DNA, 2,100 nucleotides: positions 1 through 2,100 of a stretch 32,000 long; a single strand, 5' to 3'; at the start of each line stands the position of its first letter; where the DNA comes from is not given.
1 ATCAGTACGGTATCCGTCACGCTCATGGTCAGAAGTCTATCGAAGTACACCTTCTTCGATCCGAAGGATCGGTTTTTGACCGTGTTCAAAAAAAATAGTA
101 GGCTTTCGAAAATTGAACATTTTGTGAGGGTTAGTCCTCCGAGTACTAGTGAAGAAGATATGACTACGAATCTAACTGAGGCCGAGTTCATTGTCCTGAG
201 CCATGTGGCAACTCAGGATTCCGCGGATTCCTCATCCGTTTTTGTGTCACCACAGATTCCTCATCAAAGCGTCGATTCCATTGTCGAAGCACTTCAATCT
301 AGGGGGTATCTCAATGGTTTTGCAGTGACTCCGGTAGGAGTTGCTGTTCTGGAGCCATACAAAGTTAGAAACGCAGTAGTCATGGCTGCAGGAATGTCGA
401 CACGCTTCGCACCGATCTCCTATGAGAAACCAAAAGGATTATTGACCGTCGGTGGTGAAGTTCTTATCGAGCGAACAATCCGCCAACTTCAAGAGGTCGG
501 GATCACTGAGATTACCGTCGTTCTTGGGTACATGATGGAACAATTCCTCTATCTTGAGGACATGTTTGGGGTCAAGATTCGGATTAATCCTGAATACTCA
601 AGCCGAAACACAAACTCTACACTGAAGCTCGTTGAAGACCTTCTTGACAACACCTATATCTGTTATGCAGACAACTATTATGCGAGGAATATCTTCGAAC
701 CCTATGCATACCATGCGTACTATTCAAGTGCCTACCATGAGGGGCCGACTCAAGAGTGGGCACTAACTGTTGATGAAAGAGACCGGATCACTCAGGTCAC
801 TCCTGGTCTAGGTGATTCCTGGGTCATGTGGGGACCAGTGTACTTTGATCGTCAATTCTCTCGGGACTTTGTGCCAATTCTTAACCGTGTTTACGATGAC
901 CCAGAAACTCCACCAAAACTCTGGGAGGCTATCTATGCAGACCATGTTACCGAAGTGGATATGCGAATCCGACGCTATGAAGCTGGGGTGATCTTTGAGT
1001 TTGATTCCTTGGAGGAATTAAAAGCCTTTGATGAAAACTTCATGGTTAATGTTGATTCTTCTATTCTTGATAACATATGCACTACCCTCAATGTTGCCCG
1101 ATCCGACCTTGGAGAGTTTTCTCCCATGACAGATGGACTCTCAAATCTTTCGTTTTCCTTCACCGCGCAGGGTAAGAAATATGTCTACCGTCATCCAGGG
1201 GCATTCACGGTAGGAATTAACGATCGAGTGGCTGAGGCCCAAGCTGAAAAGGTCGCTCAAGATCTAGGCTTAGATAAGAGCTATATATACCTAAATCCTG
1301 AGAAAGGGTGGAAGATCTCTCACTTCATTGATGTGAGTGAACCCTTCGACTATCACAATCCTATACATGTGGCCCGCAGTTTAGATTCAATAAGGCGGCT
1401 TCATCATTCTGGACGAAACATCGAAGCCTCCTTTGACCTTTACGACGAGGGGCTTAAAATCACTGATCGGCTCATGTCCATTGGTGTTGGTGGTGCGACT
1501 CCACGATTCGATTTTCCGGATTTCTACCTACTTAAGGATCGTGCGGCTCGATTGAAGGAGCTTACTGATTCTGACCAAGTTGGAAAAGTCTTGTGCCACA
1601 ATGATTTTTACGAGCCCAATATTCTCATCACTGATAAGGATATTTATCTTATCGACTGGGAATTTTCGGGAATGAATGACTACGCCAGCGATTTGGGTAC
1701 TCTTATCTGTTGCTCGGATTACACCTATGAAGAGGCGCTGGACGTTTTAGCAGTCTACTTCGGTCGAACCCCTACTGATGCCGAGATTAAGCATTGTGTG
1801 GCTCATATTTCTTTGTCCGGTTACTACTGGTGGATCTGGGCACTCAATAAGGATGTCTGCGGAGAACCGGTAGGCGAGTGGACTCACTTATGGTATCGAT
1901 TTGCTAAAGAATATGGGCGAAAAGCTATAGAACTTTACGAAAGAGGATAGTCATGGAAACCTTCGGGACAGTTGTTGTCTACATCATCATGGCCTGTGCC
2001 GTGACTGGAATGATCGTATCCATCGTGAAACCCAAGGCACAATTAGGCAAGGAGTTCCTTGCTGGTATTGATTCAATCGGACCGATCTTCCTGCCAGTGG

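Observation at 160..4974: Two paralogous kinase-cytidylyltransferase fusions differ at the likely head-group pocket, suggesting two activated substrates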

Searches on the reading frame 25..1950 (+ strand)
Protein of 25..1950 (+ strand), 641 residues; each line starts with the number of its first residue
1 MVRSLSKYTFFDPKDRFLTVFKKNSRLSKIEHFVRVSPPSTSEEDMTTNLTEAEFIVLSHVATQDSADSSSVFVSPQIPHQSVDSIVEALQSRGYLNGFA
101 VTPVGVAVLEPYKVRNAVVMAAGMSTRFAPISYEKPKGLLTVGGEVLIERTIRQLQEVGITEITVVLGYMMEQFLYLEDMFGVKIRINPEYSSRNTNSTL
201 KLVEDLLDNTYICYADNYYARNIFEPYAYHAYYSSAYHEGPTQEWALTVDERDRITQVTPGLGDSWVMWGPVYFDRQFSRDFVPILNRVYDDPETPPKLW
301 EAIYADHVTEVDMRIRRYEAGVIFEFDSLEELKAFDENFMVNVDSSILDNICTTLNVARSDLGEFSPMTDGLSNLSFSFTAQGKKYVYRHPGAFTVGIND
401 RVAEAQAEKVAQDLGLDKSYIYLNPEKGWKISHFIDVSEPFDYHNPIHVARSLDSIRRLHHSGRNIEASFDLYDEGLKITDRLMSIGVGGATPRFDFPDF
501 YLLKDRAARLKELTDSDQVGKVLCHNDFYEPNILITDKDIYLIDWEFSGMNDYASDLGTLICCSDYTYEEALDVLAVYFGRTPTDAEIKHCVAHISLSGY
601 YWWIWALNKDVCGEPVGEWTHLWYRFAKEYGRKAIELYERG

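Call 3: search_protein_families(library=pfam, proteins=[window:25-1950:+])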
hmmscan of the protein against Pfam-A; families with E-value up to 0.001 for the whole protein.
window:25-1950:+ (641 aa): 5 families
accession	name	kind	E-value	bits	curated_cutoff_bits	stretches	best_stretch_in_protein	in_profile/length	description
PF01633.27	Choline_kinase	-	5.5e-11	42.8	29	1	499-571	140-214/300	Choline/ethanolamine kinase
PF12804.13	NTP_transf_3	-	2.5e-10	41.2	27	1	117-212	1-91/160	MobA-like NTP transferase domain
PF01636.29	APH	-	8.4e-10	39.2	23.2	1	504-576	148-222/239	Phosphotransferase enzyme family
PF00483.29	NTP_transferase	-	2.8e-09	37.4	21.2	1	117-222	2-115/245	Nucleotidyl transferase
PF02958.26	EcKL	-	0.00094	19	22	0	513-564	206-264/294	Ecdysteroid kinase-like family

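Call 4: search_protein_families(library=ncbifam, proteins=[window:25-1950:+])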
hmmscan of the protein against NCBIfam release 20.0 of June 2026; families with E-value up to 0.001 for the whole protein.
window:25-1950:+ (641 aa): 23 families
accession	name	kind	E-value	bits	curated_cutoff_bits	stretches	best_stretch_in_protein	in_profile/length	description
NF041256.1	GntI_guanitoxin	equivalog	6.2e-19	68.4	357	1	370-606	23-258/282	guanitoxin biosynthesis pre-guanitoxin N-oxide kinase GntI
TIGR03992.1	Arch_glmU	subfamily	1e-15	57.6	292.1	1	116-228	2-118/393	bifunctional sugar-1-phosphate nucleotidylyltransferase/acetyltransferase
NF041313.1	UDPGP_AglF_Halo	equivalog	9.1e-14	51.5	400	1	116-218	2-107/234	UTP--glucose-1-phosphate uridylyltransferase AglF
NF045761.1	NAMPUrTaseMurU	equivalog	2.4e-11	43.9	250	1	117-202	3-91/226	N-acetylmuramate alpha-1-phosphate uridylyltransferase MurU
NF045665.1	NTPtran_DVU1551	equivalog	2.8e-10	39.7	315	1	116-206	2-87/359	DVU_1551 family NTP transferase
TIGR02721.1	ycfN_thiK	equivalog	2.3e-09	36.8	299.45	1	516-577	141-200/256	thiamine kinase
NF041135.1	IPPtranDIPPsyn_Thcocales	equivalog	3.2e-09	36.3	580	1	116-222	2-107/419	bifunctional L-myo-inositol-1-phosphate cytidylyltransferase/CDP-L-myo-inositol myo-inositolphosphotransferase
TIGR01208.1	rmlA_long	equivalog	8e-09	34.8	320.25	1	117-191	2-80/353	glucose-1-phosphate thymidylyltransferase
TIGR01099.1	galU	equivalog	3.6e-08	33.3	326.8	1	114-214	1-98/261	UTP--glucose-1-phosphate uridylyltransferase GalU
NF041173.1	Sug_nt_acttase_Thmprot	equivalog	6.2e-08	32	600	1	117-224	3-113/405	bifunctional sugar-1-phosphate nucleotidylyltransferase/acetyltransferase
TIGR02906.1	spore_CotS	subfamily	1e-06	27.9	172.7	1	512-561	179-228/314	CotS family spore coat protein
NF045697.1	MurNAcPUrMurU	equivalog_domain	1.1e-06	28.3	370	1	118-173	1-56/229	N-acetylmuramate alpha-1-phosphate uridylyltransferase MurU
NF053639.1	Mfer334_fam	equivalog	1.1e-05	25.4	260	1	117-215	2-108/209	pseudomurein biosynthesis protein PmurB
TIGR01173.1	glmU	equivalog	3.2e-05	23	366.85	1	116-173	2-56/452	bifunctional UDP-N-acetylglucosamine diphosphorylase/glucosamine-1-phosphate N-acetyltransferase GlmU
NF010933.0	PRK14353.1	equivalog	5.4e-05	22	505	1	115-177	6-65/453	bifunctional UDP-N-acetylglucosamine diphosphorylase/glucosamine-1-phosphate N-acetyltransferase GlmU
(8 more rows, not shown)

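Call 8: search_solved_structures(query=window:160-1950:+, max_evalue=0.01, show_alignments=3)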
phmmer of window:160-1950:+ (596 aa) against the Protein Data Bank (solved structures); distinct sequences matched with E-value up to 0.01: 39.
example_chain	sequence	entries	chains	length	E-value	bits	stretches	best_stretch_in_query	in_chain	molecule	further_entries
1jyk_A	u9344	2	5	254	5.6e-35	124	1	68-292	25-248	CTP:phosphocholine Cytidylyltransferase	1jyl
3dxq_A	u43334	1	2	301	2.7e-15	59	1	326-574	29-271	choline/ethanolamine kinase family protein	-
4r77_B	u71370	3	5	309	8.6e-15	57.4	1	324-579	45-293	Choline kinase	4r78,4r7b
4y7t_A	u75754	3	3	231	1.3e-07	33.6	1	72-153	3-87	Nucleotidyl transferase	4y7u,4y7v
3feg_A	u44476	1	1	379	1.6e-07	33.3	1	447-526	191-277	Choline/ethanolamine kinase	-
2ig7_A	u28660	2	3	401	1.8e-07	33.2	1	447-526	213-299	Choline/ethanolamine kinase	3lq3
5i1f_A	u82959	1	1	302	1.1e-06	30.5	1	68-169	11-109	UTP--glucose-1-phosphate uridylyltransferase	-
5j49_A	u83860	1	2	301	2.5e-06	29.4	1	68-169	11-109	UTP--glucose-1-phosphate uridylyltransferase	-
6pd1_A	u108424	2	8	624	4.8e-06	28.5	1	69-169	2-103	Nucleotidyl transferase/aminotransferase, class V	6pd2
9o90_A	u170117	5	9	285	6.4e-06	28.1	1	67-168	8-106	UTP--glucose-1-phosphate uridylyltransferase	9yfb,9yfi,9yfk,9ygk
7o2n_A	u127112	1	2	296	6.4e-06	28.1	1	68-169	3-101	Probable UTP--glucose-1-phosphate uridylyltransferase YngB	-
7b1r_A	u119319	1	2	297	6.5e-06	28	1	68-169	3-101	Probable UTP--glucose-1-phosphate uridylyltransferase YngB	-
5vct_A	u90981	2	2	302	1.2e-05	27.1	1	67-169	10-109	UTP--glucose-1-phosphate uridylyltransferase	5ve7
3c5i_A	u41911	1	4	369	2.3e-05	26.2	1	468-518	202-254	Choline kinase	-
8f73_A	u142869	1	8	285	4.3e-05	25.3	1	68-169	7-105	UTP--glucose-1-phosphate uridylyltransferase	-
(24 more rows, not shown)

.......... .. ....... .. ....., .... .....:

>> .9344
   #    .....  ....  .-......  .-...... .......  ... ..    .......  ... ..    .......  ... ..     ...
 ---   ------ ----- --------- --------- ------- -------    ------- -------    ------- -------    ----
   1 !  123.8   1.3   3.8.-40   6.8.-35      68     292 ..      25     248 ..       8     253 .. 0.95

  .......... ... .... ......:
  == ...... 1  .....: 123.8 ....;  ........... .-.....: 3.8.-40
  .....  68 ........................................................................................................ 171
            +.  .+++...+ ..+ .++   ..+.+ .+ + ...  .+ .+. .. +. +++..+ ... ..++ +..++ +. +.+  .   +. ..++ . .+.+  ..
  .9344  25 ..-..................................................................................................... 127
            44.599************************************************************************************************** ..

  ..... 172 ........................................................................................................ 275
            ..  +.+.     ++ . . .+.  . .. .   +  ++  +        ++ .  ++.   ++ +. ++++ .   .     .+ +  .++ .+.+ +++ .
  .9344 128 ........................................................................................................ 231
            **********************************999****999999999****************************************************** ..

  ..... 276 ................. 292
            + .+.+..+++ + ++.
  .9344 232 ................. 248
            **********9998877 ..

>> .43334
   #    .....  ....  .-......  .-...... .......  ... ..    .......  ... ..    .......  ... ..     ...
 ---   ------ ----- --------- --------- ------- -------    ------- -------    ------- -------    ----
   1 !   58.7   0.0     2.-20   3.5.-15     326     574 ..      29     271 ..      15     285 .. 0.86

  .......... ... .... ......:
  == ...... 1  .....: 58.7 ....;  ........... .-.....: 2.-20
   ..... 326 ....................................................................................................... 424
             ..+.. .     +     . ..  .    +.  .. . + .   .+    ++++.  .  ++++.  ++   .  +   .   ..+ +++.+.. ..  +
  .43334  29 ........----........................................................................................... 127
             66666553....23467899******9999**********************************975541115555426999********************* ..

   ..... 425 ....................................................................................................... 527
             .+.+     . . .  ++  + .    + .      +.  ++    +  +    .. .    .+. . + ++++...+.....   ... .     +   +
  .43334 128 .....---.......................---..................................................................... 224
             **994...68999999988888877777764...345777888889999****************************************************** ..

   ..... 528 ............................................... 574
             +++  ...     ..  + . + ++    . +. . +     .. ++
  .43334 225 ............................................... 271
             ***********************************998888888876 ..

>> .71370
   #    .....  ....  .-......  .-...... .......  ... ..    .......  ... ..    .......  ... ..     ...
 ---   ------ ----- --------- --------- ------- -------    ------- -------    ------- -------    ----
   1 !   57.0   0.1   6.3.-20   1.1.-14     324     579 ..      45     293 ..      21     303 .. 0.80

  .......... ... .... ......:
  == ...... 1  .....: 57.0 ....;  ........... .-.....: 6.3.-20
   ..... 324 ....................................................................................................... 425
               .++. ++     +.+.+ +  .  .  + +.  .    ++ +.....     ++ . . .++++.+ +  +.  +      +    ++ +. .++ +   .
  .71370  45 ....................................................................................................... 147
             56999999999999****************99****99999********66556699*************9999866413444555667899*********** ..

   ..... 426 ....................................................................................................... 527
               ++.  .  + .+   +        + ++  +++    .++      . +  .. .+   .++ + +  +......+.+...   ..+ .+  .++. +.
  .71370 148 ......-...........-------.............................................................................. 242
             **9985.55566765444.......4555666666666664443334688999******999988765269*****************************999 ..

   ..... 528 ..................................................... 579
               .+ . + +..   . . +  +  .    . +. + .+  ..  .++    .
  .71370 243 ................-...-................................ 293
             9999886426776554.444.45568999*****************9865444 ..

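Call 9: find_related_loci(query=window:160-1950:+, collection=genome_contigs, flank=8000)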
Query window:160-1950:+ (596 aa) in genome_contigs; peptide patterns used: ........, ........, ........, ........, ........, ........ (x = any residue, [..] = any of these).
253 stretches matched a pattern; 18 encode a relative of the query (tblastn E <= 1e-3); 18 distinct loci.
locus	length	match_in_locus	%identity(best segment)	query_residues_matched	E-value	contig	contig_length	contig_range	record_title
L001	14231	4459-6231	60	1-593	0e+0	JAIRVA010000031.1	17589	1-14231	MAG: Propionibacteriaceae bacterium isolate Ehx436_bin24 k119_936930, whole genome shotgun sequence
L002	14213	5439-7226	59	1-596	0e+0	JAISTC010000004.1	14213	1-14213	MAG: Propionibacteriaceae bacterium isolate Md513_bin121 k119_521577, whole genome shotgun sequence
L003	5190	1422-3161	55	5-586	0e+0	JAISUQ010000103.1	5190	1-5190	MAG: Coriobacteriales bacterium isolate Md513_bin86 k119_375866, whole genome shotgun sequence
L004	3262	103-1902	53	5-594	0e+0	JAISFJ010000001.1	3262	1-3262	MAG: Coriobacteriales bacterium isolate Gx485_bin30 k119_268033, whole genome shotgun sequence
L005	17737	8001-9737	51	9-593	0e+0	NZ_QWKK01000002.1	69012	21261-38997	Enterorhabdus sp. P55 Scaffold2_1, whole genome shotgun sequence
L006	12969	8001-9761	50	4-593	0e+0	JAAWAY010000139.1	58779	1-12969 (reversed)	MAG: Eggerthellaceae bacterium isolate ABMPRH_69_3 k141_1071787, whole genome shotgun sequence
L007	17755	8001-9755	48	5-594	0e+0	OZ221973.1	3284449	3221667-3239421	Adlercreutzia sp. Marseille-QA1605 genome assembly, chromosome: contig00001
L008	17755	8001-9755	49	5-594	3e-173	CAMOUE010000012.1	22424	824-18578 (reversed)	MAG: uncultured Eggerthellaceae bacterium isolate SRR873604_bin.63_metaWRAP_v1.3_MAG genome assembly, contig: NODE_3847_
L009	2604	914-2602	47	4-565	0e+0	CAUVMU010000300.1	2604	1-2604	MAG TPA_asm: uncultured Eggerthellaceae bacterium isolate SRR23388440_bin.44_MetaWRAP_v1.3_MAG genome assembly, contig:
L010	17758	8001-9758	49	2-594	0e+0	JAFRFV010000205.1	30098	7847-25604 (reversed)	MAG: Coriobacteriales bacterium isolate RGIG2431 Goat_Ileum.Co__c760267, whole genome shotgun sequence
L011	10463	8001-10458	47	1-487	3e-138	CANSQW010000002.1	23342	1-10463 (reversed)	MAG TPA_asm: uncultured bacterium isolate SRR15633993_bin.26_metawrap_v1.3_MAG genome assembly, contig: NODE.607_length_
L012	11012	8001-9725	39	3-579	2e-130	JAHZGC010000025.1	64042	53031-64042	MAG: Coriobacteriaceae bacterium isolate HRGM_Genome_3029 HRGM_Genome_3029_25, whole genome shotgun sequence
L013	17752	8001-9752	35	5-593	1e-124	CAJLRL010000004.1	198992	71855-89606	MAG TPA_asm: uncultured Lachnospiraceae bacterium isolate ERR1600664-bin.18 genome assembly, contig: NODE_58_length_1989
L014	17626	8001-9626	38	56-586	1e-108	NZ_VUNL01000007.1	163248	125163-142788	Selenomonas montiformis strain WCA-380-WT-3B3 seq7, whole genome shotgun sequence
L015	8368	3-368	59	472-593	2e-45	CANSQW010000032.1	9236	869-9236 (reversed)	MAG TPA_asm: uncultured bacterium isolate SRR15633993_bin.26_metawrap_v1.3_MAG genome assembly, contig: NODE.1538_length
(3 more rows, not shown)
